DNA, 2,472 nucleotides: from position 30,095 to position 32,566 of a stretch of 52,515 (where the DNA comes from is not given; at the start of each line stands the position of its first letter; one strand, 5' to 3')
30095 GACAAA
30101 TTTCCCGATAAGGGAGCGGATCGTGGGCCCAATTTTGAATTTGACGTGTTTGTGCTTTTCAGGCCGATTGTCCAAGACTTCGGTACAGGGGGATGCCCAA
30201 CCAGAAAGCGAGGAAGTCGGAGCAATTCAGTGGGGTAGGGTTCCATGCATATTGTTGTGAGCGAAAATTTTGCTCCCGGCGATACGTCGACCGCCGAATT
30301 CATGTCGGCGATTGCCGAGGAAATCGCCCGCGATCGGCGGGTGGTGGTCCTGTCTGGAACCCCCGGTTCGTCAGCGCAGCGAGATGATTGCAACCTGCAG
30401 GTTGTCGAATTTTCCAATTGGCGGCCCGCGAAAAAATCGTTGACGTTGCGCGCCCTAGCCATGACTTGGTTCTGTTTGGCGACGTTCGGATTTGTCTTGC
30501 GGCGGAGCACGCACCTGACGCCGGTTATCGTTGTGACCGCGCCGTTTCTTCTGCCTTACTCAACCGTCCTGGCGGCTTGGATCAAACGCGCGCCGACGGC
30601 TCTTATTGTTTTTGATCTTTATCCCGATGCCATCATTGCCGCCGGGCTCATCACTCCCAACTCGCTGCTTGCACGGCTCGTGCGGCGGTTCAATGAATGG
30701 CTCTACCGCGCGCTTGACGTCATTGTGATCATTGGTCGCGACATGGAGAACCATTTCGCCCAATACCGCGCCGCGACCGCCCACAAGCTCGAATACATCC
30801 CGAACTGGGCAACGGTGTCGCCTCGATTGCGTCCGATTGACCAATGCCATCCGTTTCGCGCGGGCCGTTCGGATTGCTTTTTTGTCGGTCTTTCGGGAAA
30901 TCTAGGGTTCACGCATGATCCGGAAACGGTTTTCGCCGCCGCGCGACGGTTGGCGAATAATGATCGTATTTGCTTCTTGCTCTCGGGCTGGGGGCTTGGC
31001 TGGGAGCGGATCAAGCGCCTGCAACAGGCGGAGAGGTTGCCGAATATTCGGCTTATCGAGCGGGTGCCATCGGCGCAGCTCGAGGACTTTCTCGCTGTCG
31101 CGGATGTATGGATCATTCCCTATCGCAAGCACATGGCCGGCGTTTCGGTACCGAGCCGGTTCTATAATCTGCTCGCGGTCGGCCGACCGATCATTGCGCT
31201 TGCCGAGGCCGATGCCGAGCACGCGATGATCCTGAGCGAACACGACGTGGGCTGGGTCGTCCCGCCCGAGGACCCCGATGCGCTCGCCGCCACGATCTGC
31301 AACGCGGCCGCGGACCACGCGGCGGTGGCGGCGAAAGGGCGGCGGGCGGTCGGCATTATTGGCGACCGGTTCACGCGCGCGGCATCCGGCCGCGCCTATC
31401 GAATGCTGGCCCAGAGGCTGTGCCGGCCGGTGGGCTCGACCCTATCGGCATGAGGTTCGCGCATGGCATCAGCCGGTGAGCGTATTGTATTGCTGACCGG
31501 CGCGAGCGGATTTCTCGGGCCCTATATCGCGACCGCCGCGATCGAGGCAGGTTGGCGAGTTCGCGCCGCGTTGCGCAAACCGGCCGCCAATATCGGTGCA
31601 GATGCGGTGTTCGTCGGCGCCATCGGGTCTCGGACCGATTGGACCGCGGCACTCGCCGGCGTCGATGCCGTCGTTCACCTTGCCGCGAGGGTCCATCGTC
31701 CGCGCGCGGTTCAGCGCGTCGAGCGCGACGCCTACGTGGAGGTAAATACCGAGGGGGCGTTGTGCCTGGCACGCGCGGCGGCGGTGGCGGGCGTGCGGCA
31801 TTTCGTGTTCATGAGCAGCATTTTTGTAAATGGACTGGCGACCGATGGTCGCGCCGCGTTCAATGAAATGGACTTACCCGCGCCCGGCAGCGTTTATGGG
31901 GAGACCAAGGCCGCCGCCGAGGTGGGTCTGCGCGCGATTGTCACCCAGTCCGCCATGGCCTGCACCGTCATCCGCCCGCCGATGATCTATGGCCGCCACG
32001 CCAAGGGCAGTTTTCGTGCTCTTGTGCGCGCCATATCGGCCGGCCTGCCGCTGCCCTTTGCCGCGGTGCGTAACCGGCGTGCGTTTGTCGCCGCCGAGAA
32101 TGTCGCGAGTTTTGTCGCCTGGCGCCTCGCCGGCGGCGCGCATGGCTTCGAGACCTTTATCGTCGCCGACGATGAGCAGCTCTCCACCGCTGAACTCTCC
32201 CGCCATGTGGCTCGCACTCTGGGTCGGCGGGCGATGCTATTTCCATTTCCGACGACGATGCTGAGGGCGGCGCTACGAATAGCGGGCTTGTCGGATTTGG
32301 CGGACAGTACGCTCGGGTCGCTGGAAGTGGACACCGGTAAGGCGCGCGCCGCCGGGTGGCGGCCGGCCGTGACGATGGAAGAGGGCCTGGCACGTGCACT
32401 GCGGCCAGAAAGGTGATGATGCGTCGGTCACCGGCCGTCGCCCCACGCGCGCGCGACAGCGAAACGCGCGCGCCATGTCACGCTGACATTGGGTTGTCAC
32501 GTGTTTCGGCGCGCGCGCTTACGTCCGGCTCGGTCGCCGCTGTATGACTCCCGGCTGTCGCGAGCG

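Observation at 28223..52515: Nonulosonic-acid glycan locus with an unusually dense and mixed set of tailoring enzymes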

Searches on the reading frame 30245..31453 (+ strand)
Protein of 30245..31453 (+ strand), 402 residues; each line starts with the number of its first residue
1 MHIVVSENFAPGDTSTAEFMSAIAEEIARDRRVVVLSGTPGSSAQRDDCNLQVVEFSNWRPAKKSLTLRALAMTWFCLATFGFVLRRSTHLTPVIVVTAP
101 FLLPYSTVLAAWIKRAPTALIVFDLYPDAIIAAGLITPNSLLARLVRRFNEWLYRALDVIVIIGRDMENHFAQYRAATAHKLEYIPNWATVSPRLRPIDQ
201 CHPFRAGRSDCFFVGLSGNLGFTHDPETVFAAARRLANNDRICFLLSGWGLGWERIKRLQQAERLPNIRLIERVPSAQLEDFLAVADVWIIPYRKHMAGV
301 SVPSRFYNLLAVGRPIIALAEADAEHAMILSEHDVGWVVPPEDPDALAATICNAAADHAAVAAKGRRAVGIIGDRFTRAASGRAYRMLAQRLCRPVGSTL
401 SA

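Call 4: search_protein_families(library=pfam, proteins=[window:30245-31453:+], max_evalue=0.001)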
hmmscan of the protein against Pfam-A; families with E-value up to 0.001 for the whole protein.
window:30245-31453:+ (402 aa): 4 families
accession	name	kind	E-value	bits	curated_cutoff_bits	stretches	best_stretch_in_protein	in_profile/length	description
PF13692.12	Glyco_trans_1_4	-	1.2e-10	42.3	27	1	228-356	19-141/142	Glycosyl transferases group 1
PF13579.12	Glyco_trans_4_4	-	1.2e-08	35.9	29.7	1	21-188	8-158/158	Glycosyl transferase 4-like domain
PF00534.26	Glycos_transf_1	-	2.7e-07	30.7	26.4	1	213-354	17-155/172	Glycosyl transferases group 1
PF13439.12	Glyco_transf_4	-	9.5e-05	22.9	28.5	1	28-187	16-164/170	Glycosyltransferase Family 4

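Call 7: search_protein_families(library=ncbifam, proteins=[window:30245-31453:+], max_evalue=0.001)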
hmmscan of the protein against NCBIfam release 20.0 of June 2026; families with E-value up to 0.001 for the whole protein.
window:30245-31453:+ (402 aa): 5 families
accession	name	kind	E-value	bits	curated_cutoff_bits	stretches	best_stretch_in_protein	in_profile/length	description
NF007640.0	PRK10307.1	subfamily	3e-42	145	276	1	48-369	63-384/411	WcaI family glycosyltransferase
TIGR04007.1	wcaI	equivalog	6.5e-21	74.4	800.45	1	55-356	69-376/407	colanic acid biosynthesis glycosyltransferase WcaI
TIGR04063.1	stp3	hypoth_equivalog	4.5e-10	39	442.05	1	97-391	98-394/397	TIGR04063 family PEP-CTERM/XrtA system glycosyltransferase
TIGR03088.1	stp2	hypoth_equivalog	1.1e-06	28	409.05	1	237-391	225-372/374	TIGR03088 family PEP-CTERM/XrtA system glycosyltransferase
NF041876.1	EPS_EpsE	equivalog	4.6e-05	22.8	400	1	266-379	276-383/389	exopolysaccharide biosynthesis GT4 family glycosyltransferase EpsE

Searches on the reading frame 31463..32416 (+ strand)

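Call 4: search_protein_families(library=pfam, proteins=[window:31463-32416:+], max_evalue=0.001)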
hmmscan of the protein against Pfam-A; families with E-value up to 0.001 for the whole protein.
window:31463-32416:+ (317 aa): 8 families
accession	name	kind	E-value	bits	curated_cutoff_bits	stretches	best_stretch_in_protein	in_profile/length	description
PF01370.27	Epimerase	-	2.4e-26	93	20.9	1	9-224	1-227/240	NAD dependent epimerase/dehydratase family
PF04321.23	RmlD_sub_bind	-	5.8e-17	62.1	27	1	9-265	3-244/287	RmlD substrate binding domain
PF01073.25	3Beta_HSD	-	1e-15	58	22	1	11-216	2-223/280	3-beta hydroxysteroid dehydrogenase/isomerase family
PF07993.18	NAD_binding_4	-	4.1e-13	49.5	20.1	1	57-185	79-217/258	Male sterility protein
PF13460.12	NAD_binding_10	-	1.2e-12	48.5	27.2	1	13-179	1-150/184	NAD(P)H-binding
PF16363.11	GDP_Man_Dehyd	-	3.1e-11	43.8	27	1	10-310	1-330/332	GDP-mannose 4,6 dehydratase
PF05368.20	NmrA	-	3.3e-08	33.9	27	1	8-256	4-237/298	NmrA-like family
PF02719.21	Polysacc_synt_2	-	2.1e-06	27.6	20.2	1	48-254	57-248/293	Polysaccharide biosynthesis protein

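Call 7: search_protein_families(library=ncbifam, proteins=[window:31463-32416:+], max_evalue=0.001)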
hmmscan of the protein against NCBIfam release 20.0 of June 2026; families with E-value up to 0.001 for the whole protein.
window:31463-32416:+ (317 aa): 15 families
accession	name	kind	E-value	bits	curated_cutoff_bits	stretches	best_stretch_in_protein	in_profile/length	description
TIGR03466.1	HpnA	hypoth_equivalog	1e-16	60.7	367.65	1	9-266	3-259/327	hopanoid-associated sugar epimerase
TIGR04180.1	EDH_00030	hypoth_equivalog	9.2e-14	51.2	475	1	9-192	1-190/297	NAD-dependent 4,6-dehydratase LegB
NF042422.1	oxyalk_red_OleD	equivalog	5.6e-13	48.9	580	1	9-188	3-181/329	2-alkyl-3-oxoalkanoate reductase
TIGR01214.1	rmlD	equivalog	7e-13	48.3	224.05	1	9-259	2-232/285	dTDP-4-dehydrorhamnose reductase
TIGR01181.1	dTDP_gluc_dehyt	equivalog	1.7e-12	47.1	365.1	1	52-313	57-308/321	dTDP-glucose 4,6-dehydratase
TIGR01746.1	Thioester-redct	subfamily_domain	2.6e-12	46.6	213.35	1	58-251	80-279/371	thioester reductase domain-containing protein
TIGR01179.1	galE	equivalog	2.7e-11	42.9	262.3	1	51-180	53-181/332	UDP-glucose 4-epimerase GalE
NF052578.1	StrlDmthSdmBMthl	equivalog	1.1e-10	41.8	600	1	9-177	3-171/328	sterol demethylase protein SdmB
NF042423.1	oxyalk_red_Shew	equivalog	1.2e-10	41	580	1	8-179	10-178/331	2-alkyl-3-oxoalkanoate reductase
NF041293.1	G6PDh_Azf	equivalog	2.3e-10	40.3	400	1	7-171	3-178/252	NAD-dependent glucose-6-phosphate dehydrogenase Azf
TIGR01777.1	yfcH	hypoth_equivalog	1.4e-05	24.9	207.35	1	9-271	1-258/292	TIGR01777 family oxidoreductase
NF007956.0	PRK10675.1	subfamily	2.2e-05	23.8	394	1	54-182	59-187/338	UDP-glucose 4-epimerase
NF043036.1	ErythonDh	equivalog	9.1e-05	21.8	325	1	9-178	3-182/321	D-erythronate dehydrogenase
NF047837.1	UDPAcbARedWbcJ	equivalog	0.00012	21.1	500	1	57-247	37-209/372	UDP-2-acetamido-2,6-beta-L-arabino-hexul-4-ose reductase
NF007440.0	PRK09987.1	equivalog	0.0009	18.6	308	0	73-162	59-145/299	dTDP-4-dehydrorhamnose reductase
